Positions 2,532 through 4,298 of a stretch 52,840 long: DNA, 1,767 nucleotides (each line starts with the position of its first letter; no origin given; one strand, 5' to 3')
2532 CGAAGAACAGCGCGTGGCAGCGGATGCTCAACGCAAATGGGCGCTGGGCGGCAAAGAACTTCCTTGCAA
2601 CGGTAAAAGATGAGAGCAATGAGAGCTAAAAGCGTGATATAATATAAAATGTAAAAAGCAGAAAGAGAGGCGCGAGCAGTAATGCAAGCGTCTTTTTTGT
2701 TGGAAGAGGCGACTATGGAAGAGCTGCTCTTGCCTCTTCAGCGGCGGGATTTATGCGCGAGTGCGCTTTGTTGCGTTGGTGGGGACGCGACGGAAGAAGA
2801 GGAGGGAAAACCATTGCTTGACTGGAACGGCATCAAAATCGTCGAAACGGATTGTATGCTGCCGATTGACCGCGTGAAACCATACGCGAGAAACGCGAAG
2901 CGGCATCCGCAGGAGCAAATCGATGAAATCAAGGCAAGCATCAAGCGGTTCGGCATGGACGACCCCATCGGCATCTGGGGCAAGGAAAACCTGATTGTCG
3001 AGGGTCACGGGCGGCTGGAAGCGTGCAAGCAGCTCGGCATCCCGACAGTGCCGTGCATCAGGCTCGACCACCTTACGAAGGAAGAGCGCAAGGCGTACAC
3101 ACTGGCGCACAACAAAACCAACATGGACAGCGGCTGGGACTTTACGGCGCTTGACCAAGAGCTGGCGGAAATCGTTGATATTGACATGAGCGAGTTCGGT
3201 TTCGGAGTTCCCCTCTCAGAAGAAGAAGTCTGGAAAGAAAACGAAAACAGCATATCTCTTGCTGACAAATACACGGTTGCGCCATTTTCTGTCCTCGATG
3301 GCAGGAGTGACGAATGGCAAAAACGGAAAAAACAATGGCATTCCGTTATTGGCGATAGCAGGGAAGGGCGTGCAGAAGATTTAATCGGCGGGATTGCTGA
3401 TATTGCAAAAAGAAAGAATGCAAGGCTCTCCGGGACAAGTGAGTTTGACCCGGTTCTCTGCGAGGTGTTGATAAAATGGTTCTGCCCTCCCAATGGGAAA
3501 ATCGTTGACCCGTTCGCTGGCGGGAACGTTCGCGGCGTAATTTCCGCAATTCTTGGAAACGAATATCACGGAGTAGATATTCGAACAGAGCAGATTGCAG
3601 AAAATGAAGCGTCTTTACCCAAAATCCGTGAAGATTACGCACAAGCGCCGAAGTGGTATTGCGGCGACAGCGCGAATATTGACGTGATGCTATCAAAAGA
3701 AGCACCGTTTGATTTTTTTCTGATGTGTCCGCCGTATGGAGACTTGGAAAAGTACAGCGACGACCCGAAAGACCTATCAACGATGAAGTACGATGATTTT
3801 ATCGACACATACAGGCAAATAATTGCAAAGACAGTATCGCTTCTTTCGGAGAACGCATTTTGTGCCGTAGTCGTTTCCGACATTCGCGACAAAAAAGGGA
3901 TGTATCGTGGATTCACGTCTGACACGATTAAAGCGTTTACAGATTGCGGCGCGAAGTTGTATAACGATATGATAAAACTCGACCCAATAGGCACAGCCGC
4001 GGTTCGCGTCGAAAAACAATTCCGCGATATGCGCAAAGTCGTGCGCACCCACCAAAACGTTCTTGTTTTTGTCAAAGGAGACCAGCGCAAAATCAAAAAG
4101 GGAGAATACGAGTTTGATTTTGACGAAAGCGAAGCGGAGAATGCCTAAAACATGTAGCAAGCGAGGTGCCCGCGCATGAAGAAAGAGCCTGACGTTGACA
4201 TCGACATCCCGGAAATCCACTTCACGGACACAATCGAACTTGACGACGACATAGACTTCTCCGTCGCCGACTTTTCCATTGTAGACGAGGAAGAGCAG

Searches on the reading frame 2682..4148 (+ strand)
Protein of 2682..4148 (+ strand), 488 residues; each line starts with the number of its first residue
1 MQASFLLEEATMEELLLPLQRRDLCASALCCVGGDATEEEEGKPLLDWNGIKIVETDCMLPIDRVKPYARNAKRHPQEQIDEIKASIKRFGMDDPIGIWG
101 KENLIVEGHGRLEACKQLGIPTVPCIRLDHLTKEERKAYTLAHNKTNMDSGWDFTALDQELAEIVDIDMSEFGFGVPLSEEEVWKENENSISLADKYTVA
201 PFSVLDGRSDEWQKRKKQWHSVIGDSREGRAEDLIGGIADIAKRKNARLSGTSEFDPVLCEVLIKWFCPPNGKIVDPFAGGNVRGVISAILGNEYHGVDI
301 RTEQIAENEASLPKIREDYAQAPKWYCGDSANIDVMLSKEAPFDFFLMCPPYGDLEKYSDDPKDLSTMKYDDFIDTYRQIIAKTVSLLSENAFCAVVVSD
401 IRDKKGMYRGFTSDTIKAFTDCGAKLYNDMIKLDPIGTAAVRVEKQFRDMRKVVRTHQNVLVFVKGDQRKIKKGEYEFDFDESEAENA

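Call 33: search_dna_similar(query=window:2682-4148:+, collection=phages, mode=protein, max_rows=12)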
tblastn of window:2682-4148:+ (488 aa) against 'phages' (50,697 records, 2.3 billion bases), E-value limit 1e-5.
Records with a match: 371; places in all: 391; records where one place covers at least 80% of the query: 18.
Best place of each record, by identity: <60% 371.
By first word of the organism name: Streptococcus 82; Microbacterium 64; Pseudomonas 22; Bacteriophage 17; Escherichia 15; Lactobacillus 15; Rhizobium 14; Vibrio 13; Rhodobacter 11; Ruminococcus 7; and 49 more.
By host as written in the record: - 40; Microbacterium foliorum NRRL B-24224 30; Microbacterium paraoxydans NWU1 16; Escherichia coli 11; Rhodobacter capsulatus YW1 11; Microbacterium foliorum NRRL B-24224 SEA 10; Ruminococcus sp. 6; Pseudomonas aeruginosa 5; and 178 more.
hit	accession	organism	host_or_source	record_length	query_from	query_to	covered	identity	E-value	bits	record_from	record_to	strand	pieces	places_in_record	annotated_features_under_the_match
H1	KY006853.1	Erythrobacter phage vB_EliS_R6L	Erythrobacter litoralis DSM 8509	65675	62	470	80%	42.9%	8e-39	348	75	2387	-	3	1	DNA modification methylase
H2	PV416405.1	Erythrobacter phage ZS04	Erythrobacter sp. JL475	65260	62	470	80%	42.9%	1e-38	347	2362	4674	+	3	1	DNA methyltransferase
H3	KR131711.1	Fusobacterium phage Funu2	Fusobacterium nucleatum 7_1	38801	62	478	85%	39.5%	2e-90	307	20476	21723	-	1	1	hypothetical protein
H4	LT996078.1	Bacteriophage sp.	-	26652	67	473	83%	40.4%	2e-80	278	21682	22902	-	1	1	record has no annotation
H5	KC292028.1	Haloarcula californiae tailed virus 2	Haloarcula californiae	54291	62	467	83%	40.3%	3e-88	301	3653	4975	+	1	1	11: hypothetical protein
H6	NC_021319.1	Haloarcula californiae tailed virus 2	Haloarcula californiae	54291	62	467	83%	40.3%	3e-88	301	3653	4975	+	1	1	11: hypothetical protein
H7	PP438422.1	Microcystis phage Mae-JY30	Microcystis aeruginosa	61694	59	484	84%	39.3%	3e-62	308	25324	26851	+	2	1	ParB/sulfiredoxin (x2)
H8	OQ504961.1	Pseudomonas phage ZRG1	Stutzerimonas stutzeri NCTC10475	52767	59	466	84%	38.7%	3e-84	289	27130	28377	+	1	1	ParB N-terminal domain-containing protein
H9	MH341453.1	Listeria phage PSU-VKH-LP041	Listeria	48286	31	473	91%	34.9%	2e-74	261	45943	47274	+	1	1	hypothetical protein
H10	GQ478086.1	Enterococcus phage phiFL3A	Enterococcus faecalis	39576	67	473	83%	37.4%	6e-73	256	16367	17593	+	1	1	gp36: DNA adenine methyltransferase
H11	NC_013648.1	Enterococcus phage phiFL3A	Enterococcus faecalis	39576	67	473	83%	37.4%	6e-73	256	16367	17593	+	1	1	gp36: DNA adenine methyltransferase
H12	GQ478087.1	Enterococcus phage phiFL3B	Enterococcus faecalis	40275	67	473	83%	37.4%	6e-73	256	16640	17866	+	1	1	gp39: DNA adenine methyltransferase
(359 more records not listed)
